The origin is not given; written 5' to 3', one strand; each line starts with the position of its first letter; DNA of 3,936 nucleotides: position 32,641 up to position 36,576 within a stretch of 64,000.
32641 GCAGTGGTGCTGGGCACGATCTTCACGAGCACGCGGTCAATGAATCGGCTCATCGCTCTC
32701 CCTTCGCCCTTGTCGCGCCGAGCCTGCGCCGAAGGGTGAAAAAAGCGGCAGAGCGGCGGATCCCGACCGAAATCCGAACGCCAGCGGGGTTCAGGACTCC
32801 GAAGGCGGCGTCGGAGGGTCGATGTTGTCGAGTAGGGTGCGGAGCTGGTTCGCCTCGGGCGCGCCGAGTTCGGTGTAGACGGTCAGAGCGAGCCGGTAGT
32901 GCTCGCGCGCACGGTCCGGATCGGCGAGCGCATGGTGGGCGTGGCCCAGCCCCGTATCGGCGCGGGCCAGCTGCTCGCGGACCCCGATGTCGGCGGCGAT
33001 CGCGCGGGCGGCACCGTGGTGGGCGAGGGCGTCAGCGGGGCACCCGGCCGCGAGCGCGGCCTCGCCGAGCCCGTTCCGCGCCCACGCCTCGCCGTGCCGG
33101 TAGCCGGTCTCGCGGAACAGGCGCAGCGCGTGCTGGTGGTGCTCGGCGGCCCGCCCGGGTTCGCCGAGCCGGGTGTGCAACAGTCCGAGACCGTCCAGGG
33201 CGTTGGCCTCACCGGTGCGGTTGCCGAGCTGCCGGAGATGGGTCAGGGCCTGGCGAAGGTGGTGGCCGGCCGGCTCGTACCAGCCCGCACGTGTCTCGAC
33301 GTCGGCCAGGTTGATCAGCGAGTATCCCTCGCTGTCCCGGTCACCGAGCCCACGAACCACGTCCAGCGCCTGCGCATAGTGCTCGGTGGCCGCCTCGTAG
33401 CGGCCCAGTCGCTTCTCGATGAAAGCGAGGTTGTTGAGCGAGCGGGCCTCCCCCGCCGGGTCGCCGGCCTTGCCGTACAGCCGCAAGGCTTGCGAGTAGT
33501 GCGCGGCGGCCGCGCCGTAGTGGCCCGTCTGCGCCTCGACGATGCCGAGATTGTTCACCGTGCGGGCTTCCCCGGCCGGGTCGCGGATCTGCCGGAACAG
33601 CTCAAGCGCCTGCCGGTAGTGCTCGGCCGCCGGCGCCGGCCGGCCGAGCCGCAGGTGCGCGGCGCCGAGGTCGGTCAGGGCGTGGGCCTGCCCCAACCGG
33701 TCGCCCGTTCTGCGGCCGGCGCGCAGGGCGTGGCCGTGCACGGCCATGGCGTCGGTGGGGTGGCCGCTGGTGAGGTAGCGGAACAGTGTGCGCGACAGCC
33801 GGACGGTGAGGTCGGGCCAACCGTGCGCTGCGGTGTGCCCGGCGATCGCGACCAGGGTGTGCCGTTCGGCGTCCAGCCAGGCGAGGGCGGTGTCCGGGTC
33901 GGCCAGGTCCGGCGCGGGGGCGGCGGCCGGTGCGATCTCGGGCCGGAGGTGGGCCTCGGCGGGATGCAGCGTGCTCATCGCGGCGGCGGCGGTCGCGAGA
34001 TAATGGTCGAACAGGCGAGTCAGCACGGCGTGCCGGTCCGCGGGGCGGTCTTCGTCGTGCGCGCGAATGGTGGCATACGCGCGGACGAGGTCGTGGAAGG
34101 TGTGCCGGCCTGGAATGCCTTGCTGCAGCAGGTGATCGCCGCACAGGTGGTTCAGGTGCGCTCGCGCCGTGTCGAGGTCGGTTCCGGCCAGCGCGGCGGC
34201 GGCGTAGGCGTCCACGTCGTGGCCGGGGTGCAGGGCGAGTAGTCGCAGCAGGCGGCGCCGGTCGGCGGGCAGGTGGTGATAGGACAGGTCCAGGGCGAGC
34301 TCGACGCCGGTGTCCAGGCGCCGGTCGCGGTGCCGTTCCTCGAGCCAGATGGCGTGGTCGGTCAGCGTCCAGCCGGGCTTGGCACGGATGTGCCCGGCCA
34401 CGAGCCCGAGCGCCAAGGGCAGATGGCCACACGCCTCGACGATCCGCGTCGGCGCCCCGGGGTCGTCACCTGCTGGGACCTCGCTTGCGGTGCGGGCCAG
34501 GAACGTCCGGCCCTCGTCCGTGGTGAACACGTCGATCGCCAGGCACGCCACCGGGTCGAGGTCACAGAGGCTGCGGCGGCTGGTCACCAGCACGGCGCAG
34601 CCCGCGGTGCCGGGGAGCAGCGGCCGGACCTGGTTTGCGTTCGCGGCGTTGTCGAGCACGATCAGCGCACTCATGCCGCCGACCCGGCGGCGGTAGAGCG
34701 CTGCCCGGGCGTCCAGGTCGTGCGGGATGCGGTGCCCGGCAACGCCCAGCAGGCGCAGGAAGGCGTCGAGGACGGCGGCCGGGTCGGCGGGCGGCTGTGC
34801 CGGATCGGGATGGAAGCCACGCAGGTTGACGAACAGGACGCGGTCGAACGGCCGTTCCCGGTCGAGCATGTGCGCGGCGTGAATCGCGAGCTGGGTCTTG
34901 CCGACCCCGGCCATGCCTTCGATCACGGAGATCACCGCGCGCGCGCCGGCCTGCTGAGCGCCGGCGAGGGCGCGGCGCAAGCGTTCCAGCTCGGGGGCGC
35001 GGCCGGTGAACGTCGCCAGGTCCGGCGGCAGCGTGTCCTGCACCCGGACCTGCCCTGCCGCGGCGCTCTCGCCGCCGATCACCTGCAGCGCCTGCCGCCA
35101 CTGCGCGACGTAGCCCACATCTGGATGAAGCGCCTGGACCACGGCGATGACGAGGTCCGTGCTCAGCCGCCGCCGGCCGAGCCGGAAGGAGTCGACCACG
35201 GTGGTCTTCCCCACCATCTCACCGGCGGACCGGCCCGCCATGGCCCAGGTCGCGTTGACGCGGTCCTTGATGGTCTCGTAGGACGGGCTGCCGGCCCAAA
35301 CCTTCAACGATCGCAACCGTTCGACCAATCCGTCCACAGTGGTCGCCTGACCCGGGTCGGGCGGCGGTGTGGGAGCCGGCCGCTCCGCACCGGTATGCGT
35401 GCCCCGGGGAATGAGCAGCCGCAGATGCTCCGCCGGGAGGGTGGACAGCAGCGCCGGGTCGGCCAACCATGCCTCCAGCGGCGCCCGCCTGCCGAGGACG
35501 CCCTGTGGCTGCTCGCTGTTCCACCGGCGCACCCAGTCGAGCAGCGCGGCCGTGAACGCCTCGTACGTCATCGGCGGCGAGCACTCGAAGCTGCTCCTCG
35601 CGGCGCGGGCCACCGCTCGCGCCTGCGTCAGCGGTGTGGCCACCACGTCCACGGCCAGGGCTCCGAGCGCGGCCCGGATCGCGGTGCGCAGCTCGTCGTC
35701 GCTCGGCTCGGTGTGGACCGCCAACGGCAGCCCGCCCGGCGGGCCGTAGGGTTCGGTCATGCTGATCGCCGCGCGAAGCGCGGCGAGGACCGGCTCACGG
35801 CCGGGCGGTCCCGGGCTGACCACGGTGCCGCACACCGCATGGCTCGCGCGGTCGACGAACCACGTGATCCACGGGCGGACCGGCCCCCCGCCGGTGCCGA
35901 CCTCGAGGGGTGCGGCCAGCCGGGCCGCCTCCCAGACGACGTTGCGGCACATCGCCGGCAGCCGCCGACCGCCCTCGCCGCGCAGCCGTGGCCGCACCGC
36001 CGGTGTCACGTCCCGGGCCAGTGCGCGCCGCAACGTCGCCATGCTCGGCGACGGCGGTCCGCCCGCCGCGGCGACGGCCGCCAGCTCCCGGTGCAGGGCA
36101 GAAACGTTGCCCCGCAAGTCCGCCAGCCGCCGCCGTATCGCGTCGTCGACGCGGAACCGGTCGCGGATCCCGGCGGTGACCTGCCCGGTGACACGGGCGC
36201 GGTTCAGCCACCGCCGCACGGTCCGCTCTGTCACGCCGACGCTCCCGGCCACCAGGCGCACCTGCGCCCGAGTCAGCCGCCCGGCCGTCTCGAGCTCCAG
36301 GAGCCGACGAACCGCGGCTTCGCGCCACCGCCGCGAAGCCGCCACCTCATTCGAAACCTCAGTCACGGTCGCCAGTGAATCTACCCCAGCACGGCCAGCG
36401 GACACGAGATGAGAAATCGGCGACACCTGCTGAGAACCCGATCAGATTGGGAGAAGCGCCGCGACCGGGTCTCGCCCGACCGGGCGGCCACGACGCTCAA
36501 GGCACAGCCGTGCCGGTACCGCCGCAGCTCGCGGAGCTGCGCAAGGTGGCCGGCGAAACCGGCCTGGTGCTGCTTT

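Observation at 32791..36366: Domesticated, catalytically dead TnsB/Mu-like transposase fused to an NLR-like HTH-NB-ARC-TPR protein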

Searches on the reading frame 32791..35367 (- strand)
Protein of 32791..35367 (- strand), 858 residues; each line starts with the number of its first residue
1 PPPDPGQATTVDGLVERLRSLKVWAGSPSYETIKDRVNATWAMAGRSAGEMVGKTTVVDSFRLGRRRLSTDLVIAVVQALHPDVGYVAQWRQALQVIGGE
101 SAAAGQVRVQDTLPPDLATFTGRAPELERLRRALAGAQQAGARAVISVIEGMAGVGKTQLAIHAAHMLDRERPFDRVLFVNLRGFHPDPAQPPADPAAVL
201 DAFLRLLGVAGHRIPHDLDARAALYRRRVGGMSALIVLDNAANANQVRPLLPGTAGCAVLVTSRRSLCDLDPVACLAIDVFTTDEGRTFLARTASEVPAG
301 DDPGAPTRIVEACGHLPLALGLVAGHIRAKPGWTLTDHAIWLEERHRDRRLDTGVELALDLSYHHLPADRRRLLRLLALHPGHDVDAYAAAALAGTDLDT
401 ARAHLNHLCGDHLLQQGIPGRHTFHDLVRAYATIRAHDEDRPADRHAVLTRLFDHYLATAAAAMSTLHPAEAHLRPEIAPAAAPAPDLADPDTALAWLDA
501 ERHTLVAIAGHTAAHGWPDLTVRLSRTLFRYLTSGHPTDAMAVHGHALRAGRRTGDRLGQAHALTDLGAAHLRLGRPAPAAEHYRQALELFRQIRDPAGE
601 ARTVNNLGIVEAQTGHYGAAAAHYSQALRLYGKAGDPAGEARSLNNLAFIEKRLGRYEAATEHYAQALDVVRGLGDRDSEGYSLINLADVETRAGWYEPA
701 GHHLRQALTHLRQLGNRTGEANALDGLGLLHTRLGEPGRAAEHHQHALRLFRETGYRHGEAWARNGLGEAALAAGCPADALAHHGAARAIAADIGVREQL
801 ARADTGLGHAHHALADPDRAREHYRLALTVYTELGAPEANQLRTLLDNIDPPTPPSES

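Call 73: search_solved_structures(query=window:32791-35367:-, max_evalue=0.001)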
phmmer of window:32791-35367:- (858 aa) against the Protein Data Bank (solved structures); distinct sequences matched with E-value up to 0.001: 40.
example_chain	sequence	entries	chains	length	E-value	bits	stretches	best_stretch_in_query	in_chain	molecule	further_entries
8k60_I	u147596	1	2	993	1.7e-73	251.5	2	99-675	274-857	Regulatory protein AfsR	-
8jke_I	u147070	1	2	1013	1.1e-72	248.8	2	99-675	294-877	Regulatory protein AfsR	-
5a7d_B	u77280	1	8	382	3.5e-26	95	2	580-777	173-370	PINS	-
3sf4_A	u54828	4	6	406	6.9e-25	90.7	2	580-776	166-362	G-protein-signaling modulator 2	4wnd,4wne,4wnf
4wng_A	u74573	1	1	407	7e-25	90.7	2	580-776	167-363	G-protein-signaling modulator 2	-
6hc2_A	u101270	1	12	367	2.8e-24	88.7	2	580-769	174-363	G-protein-signaling modulator 2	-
4a1s_A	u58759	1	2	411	1e-23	86.9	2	580-750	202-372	PARTNER OF INSCUTEABLE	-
5a6c_A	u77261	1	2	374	3.1e-22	82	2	580-762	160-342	G-PROTEIN-SIGNALING MODULATOR 2, AFADIN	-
3ro2_A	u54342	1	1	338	1.9e-21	79.3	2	580-755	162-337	G-protein-signaling modulator 2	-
4g2v_A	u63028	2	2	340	2e-21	79.3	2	580-755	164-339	G-protein-signaling modulator 2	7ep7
4jhr_A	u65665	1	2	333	4.5e-19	71.5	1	580-755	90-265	G-protein-signaling modulator 2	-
9qhb_A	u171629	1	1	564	2.6e-15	59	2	558-829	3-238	Engineered tetratricopeptide repeat protein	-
3ro3_A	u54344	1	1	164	8.4e-12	47.4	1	598-755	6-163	G-protein-signaling modulator 2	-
7obi_A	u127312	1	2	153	1.5e-11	46.6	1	560-670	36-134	CTPR-rv4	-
8bu0_A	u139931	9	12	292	1.2e-09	40.3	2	558-750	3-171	Consensus tetratricopeptide repeat protein | Crystal structure of an 8-repeat consensus TPR superhelix with Zinc. | Monomer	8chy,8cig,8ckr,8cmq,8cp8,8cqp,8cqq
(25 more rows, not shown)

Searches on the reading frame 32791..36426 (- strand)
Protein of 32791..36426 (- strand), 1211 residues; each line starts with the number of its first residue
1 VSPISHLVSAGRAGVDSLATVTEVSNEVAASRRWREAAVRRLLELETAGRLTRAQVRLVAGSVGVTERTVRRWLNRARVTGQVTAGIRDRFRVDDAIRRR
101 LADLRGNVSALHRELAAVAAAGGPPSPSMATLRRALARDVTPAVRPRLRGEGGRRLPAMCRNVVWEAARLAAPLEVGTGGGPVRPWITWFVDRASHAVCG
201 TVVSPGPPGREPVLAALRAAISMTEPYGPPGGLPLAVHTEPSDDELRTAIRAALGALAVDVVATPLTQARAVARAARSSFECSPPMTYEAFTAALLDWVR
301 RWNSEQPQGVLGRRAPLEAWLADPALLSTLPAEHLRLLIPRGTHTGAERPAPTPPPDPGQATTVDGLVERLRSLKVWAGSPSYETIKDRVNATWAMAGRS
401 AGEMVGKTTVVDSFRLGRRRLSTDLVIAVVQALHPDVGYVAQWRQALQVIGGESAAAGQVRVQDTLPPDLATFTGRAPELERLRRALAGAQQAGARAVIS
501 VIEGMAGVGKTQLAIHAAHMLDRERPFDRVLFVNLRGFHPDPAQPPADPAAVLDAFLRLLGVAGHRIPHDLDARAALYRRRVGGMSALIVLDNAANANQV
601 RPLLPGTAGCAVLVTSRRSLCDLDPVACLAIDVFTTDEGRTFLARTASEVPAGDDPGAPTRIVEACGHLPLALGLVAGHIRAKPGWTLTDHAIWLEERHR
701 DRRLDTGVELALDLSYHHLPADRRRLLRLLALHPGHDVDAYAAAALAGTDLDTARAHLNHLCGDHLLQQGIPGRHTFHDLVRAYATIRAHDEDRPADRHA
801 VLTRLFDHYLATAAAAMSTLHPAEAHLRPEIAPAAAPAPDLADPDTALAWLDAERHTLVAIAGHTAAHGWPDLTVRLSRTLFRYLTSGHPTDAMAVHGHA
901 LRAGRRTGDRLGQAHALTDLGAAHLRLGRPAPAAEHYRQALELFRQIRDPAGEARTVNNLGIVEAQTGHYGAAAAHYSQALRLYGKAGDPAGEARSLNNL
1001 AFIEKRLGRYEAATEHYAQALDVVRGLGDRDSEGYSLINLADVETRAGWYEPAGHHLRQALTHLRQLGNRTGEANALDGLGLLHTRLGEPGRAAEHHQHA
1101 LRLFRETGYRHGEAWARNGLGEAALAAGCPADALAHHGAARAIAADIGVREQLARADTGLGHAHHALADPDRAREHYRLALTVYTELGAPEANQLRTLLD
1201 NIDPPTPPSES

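Call 4: search_protein_families(library=pfam, proteins=[window:32791-36426:-], max_evalue=1)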
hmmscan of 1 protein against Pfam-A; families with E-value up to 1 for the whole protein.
window:32791-36426:- (1211 aa): 24 families
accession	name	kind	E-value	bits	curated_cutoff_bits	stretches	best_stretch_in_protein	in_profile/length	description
PF13424.12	TPR_12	-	4.9e-35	120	30.1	5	994-1065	3-76/77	Tetratricopeptide repeat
PF00515.34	TPR_1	-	1.4e-18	66.2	27.8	4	916-944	3-31/34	Tetratricopeptide repeat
PF07719.23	TPR_2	-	1.1e-17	63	27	3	915-945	2-32/34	Tetratricopeptide repeat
PF13374.12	TPR_10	-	2.9e-15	56.2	27.5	4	994-1023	2-31/42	Tetratricopeptide repeat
PF13181.12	TPR_8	-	8.5e-14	50.9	25.7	2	994-1022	1-29/34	Tetratricopeptide repeat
PF13176.12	TPR_7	-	1.5e-08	34.5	27.9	2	1001-1030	6-35/36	Tetratricopeptide repeat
PF00931.28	NB-ARC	-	3.3e-07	30.2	23.5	1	494-683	19-208/248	NB-ARC domain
PF14938.12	SNAP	-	1.6e-06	28.3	25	1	926-1020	86-181/282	Soluble NSF attachment protein, SNAP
PF17874.7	TPR_MalT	-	0.0001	22.2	45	1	909-1065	35-192/336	MalT-like TPR region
PF13191.12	AAA_16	-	0.00092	20.2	32.6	1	473-533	2-56/167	AAA ATPase domain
PF13428.12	TPR_14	-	0.0011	19.9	23.5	1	916-945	3-32/44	Tetratricopeptide repeat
PF13432.12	TPR_16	-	0.0013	19.6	32.7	3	919-985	2-62/65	Tetratricopeptide repeat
PF13401.12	AAA_22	-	0.0033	18.2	27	1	499-596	7-95/130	AAA domain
PF13414.12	TPR_11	-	0.011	15.8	26.8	0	1006-1022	6-22/42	TPR repeat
PF13551.12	HTH_29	-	0.033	14.7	28.1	1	59-81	18-40/64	Winged helix-turn helix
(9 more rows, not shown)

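Call 5: search_protein_families(library=ncbifam, proteins=[window:32791-36426:-], max_evalue=1)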
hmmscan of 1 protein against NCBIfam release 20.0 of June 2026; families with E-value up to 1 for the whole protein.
window:32791-36426:- (1211 aa): 20 families
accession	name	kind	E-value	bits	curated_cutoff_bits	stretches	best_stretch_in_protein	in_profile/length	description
NF041717.1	HaaA_phane_TPR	equivalog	1.2e-127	427.3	1125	1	452-1189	83-827/882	cyclophane-containing RiPP biosynthesis TPR protein HaaT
NF053617.1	SARPRegAfsRStmc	equivalog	7.3e-114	381.7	1430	2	453-1027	278-849/986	SARP-family global regulator AfsR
NF040586.1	FxSxx_TPR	equivalog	1.4e-30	106.4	300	1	467-1182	2-710/830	FxSxx-COOH system tetratricopeptide repeat protein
NF053520.1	HK_Porph_FimS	equivalog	1.6e-13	49.8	600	1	937-1110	107-280/618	sensor histidine kinase FimS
NF053720.1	NsdA_fam_reg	subfamily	8.1e-11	42.1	75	1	956-1145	203-399/432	NsdA family TPR-like regulatory protein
TIGR02521.1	type_IV_pilW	equivalog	2.7e-07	30.4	154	1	884-1055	41-190/234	type IV pilus biogenesis/stability protein PilW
NF033577.2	transpos_IS481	equivalog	9.7e-05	22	224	1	53-139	13-105/284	IS481 family transposase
NF033762.1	social_mot_Tgl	equivalog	0.00015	21.2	225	2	923-981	75-127/252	social motility TPR repeat lipoprotein Tgl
NF002725.1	PRK02603.1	equivalog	0.00022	21.3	143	1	928-1013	49-125/173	photosystem I assembly protein Ycf3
NF033546.1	transpos_IS21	equivalog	0.00095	18.8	160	1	274-332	243-294/294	IS21 family transposase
NF033920.0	C39_PA2778_fam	equivalog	0.0028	17.1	150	1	922-983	198-253/255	PA2778 family cysteine peptidase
NF033516.0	transpos_IS3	equivalog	0.0033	16.7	160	1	53-121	14-81/369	IS3 family transposase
NF040959.1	MamA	equivalog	0.0046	16.4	200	1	927-1023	111-202/204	magnetosome protein MamA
TIGR02928.1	TIGR02928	subfamily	0.082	11.7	181.3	1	468-524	14-67/366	orc1/cdc6 family replication initiation protein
NF052312.1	T9SS_PorW_SprE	equivalog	0.093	11.3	250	0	920-985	296-359/716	type IX secretion system periplasmic lipoprotein PorW/SprE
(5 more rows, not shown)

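Call 72: search_protein_families(library=padloc, proteins=[window:32791-36366:-], max_evalue=0.01)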
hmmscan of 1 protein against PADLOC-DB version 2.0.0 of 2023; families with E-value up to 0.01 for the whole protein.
window:32791-36366:- (1191 aa): 3 families
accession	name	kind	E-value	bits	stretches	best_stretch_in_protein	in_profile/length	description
PDLC01169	TPR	-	5.9e-26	89.4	3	936-1046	111-220/252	TPR repeats containing protein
PDLC04140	mad8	-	0.0047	14.5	0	479-558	29-70/314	mads_8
PDLC01092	C3a198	-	0.0057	13.6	0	896-1001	160-262/523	TPR protein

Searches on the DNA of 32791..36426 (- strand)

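Call 25: search_dna_similar(query=window:32791-36426:-, collection=plasmids, mode=near)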
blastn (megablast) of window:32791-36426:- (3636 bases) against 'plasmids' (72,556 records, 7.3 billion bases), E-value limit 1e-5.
No match.
